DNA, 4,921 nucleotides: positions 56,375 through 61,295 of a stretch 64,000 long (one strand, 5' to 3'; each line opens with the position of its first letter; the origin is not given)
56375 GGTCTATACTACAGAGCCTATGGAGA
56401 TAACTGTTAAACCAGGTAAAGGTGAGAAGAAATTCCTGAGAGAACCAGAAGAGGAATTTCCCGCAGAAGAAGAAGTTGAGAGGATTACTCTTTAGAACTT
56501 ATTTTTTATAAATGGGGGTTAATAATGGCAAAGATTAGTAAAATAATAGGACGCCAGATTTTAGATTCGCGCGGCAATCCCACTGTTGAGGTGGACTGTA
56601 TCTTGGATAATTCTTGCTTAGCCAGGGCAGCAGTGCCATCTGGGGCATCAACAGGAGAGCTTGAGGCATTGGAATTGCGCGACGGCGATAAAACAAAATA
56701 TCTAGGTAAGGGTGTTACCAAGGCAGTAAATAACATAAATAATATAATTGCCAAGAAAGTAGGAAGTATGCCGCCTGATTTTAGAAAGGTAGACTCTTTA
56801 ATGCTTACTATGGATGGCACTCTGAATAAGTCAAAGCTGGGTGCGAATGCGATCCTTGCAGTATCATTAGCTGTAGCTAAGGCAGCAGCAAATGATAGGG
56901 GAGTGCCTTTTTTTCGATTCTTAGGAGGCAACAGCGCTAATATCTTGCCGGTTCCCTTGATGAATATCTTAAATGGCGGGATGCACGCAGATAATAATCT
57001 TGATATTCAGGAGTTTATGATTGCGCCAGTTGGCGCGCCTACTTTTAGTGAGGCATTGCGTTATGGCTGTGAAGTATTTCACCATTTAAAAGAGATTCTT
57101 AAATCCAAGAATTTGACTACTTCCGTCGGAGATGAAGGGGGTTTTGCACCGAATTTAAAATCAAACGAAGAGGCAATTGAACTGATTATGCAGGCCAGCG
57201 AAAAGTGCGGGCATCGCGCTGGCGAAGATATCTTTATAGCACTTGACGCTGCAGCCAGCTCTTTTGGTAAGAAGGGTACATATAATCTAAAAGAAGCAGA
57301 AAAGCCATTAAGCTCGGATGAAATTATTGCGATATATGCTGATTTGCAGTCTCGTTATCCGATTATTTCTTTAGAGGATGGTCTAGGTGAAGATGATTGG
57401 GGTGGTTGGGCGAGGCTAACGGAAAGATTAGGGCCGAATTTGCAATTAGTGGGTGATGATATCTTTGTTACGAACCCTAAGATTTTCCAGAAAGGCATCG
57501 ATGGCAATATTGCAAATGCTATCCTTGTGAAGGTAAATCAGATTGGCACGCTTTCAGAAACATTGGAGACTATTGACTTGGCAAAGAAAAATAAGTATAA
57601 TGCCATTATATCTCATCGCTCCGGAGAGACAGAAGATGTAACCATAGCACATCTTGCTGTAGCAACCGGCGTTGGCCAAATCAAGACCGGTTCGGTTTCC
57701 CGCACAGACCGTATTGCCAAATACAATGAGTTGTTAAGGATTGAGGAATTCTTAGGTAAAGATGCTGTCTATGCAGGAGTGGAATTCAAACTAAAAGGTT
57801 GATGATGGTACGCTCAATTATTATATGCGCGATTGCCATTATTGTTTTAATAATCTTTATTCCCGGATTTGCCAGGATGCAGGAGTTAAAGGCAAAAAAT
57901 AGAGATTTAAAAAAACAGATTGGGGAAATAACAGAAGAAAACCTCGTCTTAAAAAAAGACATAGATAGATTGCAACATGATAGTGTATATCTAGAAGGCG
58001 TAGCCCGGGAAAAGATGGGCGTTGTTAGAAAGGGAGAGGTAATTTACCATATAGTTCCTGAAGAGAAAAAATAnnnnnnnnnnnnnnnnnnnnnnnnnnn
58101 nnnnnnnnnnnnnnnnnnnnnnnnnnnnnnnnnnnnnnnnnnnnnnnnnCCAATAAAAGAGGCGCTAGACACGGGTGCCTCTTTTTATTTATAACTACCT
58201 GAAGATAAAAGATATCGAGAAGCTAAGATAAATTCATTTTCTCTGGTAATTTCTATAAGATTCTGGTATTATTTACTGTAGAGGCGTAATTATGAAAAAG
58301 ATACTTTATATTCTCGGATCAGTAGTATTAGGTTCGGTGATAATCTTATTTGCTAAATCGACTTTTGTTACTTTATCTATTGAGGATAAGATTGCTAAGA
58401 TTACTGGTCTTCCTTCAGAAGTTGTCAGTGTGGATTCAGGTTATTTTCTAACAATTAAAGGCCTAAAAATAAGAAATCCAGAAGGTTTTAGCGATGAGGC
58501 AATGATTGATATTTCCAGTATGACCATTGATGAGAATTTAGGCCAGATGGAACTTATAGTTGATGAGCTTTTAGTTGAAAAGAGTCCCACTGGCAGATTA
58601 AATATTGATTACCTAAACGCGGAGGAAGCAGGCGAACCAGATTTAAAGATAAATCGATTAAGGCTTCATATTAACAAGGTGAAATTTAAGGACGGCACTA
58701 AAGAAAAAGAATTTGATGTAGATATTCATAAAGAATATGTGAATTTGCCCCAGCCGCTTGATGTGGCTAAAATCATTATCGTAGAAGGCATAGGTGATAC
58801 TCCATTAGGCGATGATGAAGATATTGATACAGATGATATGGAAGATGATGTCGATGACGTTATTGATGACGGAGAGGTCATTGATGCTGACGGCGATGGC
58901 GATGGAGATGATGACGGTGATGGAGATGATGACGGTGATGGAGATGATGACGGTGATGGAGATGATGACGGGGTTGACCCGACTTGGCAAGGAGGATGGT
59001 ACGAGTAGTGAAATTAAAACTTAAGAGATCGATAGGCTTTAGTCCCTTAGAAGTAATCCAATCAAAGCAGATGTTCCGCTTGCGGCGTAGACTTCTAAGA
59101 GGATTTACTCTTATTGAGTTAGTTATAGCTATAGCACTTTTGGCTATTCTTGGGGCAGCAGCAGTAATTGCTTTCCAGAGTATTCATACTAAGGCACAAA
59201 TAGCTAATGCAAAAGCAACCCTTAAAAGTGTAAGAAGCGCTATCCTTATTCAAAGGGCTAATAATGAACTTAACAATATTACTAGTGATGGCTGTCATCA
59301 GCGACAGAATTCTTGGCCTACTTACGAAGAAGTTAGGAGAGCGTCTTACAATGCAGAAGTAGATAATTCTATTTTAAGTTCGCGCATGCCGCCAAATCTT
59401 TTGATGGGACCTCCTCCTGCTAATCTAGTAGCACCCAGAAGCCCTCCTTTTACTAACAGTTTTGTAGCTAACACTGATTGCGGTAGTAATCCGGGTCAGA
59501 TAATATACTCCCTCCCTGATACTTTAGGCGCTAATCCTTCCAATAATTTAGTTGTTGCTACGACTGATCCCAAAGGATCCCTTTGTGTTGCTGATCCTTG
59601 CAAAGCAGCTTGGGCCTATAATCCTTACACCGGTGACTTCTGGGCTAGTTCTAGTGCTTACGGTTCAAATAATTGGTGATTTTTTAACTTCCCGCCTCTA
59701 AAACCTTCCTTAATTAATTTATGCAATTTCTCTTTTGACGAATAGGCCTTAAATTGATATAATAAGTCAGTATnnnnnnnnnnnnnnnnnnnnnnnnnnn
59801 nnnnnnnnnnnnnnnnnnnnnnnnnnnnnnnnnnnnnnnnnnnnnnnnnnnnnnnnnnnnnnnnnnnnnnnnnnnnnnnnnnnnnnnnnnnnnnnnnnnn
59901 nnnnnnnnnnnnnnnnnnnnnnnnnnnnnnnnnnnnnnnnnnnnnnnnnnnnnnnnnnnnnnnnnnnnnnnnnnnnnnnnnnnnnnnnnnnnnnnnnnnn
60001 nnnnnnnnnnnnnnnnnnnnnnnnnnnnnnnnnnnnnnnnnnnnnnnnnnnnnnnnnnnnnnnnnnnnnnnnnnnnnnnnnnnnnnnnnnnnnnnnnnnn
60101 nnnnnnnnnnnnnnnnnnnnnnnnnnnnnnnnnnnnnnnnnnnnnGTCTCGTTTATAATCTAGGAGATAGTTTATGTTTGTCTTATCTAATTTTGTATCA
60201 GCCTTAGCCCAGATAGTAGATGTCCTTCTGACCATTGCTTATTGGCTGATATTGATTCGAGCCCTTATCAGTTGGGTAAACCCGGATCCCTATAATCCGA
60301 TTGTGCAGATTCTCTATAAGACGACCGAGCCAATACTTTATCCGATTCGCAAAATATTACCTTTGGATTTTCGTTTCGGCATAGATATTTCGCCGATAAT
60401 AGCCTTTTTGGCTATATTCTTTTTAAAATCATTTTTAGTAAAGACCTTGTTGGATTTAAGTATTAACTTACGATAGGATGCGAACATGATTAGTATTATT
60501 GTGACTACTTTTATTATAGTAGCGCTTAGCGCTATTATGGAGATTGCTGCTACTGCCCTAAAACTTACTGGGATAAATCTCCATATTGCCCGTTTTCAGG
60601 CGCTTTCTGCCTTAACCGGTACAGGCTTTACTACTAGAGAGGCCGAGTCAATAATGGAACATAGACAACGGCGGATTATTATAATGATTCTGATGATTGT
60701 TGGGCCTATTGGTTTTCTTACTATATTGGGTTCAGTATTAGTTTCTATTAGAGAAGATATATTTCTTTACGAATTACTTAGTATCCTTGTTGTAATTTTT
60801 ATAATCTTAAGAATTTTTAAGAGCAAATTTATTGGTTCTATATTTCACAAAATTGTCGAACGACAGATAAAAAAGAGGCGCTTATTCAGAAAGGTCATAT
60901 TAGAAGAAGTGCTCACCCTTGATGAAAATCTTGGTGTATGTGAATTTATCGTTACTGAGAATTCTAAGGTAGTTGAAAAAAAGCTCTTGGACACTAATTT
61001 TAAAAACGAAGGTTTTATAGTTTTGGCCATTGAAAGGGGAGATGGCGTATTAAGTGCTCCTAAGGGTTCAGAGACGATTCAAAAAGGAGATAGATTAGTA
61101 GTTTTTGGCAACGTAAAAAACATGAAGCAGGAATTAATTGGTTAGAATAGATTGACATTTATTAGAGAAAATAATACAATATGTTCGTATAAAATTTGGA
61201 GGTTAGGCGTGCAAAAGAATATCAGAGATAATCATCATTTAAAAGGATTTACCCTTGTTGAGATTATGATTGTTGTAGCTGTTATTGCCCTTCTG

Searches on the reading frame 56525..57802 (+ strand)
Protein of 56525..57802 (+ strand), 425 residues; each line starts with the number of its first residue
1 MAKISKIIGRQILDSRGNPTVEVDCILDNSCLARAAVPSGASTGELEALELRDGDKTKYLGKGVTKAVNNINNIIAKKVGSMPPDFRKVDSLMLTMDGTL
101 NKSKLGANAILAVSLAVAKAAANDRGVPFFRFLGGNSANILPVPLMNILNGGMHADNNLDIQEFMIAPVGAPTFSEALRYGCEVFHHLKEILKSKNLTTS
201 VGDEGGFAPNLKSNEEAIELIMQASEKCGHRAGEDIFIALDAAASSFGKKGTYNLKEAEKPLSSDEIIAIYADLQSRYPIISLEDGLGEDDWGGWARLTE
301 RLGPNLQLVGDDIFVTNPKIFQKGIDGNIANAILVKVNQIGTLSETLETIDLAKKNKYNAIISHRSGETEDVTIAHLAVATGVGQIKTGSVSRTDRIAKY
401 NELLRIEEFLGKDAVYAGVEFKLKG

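Call 87: search_protein_families(library=pfam, proteins=[window:56525-57802:+], max_evalue=0.001)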
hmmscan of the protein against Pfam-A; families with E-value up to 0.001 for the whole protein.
window:56525-57802:+ (425 aa): 3 families
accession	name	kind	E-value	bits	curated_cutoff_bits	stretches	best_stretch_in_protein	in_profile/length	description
PF00113.28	Enolase_C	-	5.4e-121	403.9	21.5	1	139-422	2-293/296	Enolase, C-terminal TIM barrel domain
PF03952.21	Enolase_N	-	1.7e-52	177.5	35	1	4-133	1-131/131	Enolase, N-terminal domain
PF13378.12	MR_MLE_C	-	0.00027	21.2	29.4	1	257-389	50-177/219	Enolase C-terminal domain-like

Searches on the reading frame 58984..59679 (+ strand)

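Call 37: search_protein_families(library=pfam, proteins=[window:58984-59679:+], max_evalue=0.01)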
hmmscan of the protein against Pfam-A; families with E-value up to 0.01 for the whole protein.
window:58984-59679:+ (231 aa): 1 family
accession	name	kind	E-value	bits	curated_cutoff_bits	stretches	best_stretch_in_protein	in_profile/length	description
PF07963.17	N_methyl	-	1.7e-07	31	21.2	1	39-60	5-26/27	Prokaryotic N-terminal methylation motif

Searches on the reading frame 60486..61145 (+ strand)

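Call 37: search_protein_families(library=pfam, proteins=[window:60486-61145:+], max_evalue=0.01)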
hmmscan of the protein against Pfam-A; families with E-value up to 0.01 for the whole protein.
window:60486-61145:+ (219 aa): 1 family
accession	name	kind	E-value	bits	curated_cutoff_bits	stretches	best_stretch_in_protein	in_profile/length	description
PF02080.26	TrkA_C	-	9.4e-14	51.5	27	1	153-214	3-64/71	TrkA-C domain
